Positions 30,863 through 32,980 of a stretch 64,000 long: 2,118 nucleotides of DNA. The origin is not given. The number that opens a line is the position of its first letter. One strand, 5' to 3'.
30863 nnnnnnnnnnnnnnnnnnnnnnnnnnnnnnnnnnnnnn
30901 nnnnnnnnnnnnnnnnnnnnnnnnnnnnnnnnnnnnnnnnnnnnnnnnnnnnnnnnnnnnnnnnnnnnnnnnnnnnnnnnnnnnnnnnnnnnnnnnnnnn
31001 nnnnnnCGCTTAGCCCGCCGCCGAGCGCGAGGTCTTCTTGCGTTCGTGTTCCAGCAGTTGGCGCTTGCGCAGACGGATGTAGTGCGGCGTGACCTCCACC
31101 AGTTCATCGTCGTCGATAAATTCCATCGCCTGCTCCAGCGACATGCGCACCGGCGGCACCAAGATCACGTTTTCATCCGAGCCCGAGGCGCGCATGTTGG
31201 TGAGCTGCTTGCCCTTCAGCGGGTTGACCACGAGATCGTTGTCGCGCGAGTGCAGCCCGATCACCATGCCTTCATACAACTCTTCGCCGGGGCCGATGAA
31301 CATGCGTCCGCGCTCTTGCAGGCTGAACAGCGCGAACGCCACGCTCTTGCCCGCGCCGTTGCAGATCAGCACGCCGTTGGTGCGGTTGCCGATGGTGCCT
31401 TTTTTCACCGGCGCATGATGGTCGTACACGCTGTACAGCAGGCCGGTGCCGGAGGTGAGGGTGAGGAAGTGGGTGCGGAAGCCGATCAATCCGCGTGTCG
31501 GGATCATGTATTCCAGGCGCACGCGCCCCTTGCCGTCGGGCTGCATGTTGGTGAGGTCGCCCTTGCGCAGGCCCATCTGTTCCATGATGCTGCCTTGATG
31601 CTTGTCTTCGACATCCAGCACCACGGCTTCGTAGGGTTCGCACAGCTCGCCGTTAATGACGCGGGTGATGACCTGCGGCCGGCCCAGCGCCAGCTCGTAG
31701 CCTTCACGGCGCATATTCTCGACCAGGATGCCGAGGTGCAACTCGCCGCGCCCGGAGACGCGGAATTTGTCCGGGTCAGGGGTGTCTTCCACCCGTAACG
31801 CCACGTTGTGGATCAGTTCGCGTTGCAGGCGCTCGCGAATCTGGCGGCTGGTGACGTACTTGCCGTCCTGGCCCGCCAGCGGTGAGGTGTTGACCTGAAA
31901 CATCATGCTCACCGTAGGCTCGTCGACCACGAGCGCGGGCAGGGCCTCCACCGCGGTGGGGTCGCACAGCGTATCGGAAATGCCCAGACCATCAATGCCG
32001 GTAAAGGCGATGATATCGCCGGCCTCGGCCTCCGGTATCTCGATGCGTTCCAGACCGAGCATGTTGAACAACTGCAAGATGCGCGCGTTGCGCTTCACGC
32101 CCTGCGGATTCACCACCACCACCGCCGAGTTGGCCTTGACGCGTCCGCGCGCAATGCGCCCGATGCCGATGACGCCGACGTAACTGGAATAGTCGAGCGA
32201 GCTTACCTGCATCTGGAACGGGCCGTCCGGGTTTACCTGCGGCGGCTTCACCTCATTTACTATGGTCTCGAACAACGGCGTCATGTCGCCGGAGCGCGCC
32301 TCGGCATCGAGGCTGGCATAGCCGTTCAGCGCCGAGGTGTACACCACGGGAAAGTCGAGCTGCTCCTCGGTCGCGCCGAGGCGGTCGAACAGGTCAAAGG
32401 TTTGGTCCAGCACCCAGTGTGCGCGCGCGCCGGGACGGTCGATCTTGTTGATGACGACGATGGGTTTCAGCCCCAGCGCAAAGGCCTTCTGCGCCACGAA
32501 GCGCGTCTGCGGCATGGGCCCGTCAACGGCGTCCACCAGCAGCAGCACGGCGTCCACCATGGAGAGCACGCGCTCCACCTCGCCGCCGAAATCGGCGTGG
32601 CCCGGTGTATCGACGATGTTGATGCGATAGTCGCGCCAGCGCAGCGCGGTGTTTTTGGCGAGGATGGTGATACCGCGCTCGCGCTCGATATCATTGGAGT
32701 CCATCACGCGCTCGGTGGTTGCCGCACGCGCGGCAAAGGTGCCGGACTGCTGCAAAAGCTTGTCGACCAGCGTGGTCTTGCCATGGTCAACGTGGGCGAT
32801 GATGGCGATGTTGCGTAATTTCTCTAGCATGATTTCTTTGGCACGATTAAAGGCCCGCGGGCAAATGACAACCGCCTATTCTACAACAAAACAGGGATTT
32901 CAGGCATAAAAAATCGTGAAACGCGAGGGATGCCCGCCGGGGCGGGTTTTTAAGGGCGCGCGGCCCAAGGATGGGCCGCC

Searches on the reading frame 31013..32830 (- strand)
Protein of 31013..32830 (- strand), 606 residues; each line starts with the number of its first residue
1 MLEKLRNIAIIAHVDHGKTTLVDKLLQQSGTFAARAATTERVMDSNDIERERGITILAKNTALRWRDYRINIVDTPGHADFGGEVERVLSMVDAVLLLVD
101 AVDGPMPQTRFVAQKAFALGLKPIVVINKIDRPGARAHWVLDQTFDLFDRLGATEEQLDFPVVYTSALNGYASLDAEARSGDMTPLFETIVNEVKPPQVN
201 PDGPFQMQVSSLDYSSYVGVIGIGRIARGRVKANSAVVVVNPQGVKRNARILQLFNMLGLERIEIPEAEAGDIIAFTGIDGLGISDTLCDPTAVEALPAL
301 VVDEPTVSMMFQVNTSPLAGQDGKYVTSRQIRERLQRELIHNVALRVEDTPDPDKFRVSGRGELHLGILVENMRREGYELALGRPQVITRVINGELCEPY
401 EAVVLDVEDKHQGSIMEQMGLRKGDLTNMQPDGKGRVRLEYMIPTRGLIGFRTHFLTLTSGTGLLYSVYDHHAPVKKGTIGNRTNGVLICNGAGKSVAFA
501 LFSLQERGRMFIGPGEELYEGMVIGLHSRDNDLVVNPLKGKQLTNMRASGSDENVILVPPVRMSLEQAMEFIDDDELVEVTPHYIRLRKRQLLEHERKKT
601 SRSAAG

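Call 12: search_protein_families(library=pfam, proteins=[window:31013-32830:-])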
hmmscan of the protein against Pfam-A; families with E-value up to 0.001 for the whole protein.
window:31013-32830:- (606 aa): 7 families
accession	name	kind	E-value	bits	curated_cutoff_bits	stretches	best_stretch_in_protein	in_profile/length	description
PF00009.33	GTP_EFTU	-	7.6e-57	192.4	26.5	1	4-194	2-186/188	Elongation factor Tu GTP binding domain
PF21018.2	BipA_C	-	2.7e-46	156.3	23.8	1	485-592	1-108/110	TypA/BipA C-terminal domain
PF00679.30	EFG_C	-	7.3e-20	71.2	27.9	1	395-477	1-83/89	Elongation factor G C-terminus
PF03144.31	GTP_EFTU_D2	-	1.5e-10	41.8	30.3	1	219-289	1-73/73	Elongation factor Tu domain 2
PF22042.2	EF-G_D2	-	2.8e-07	31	27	1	207-290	4-83/84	Elongation factor G domain 2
PF01926.29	MMR_HSR1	-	1.2e-06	29.1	21.9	1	8-129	2-113/113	50S ribosome-binding GTPase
PF14492.12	EFG_III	-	0.00029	21.3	27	1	329-377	19-68/75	Elongation Factor G, domain III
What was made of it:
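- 31010..32830 (-): typA/bipA. Call 12.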
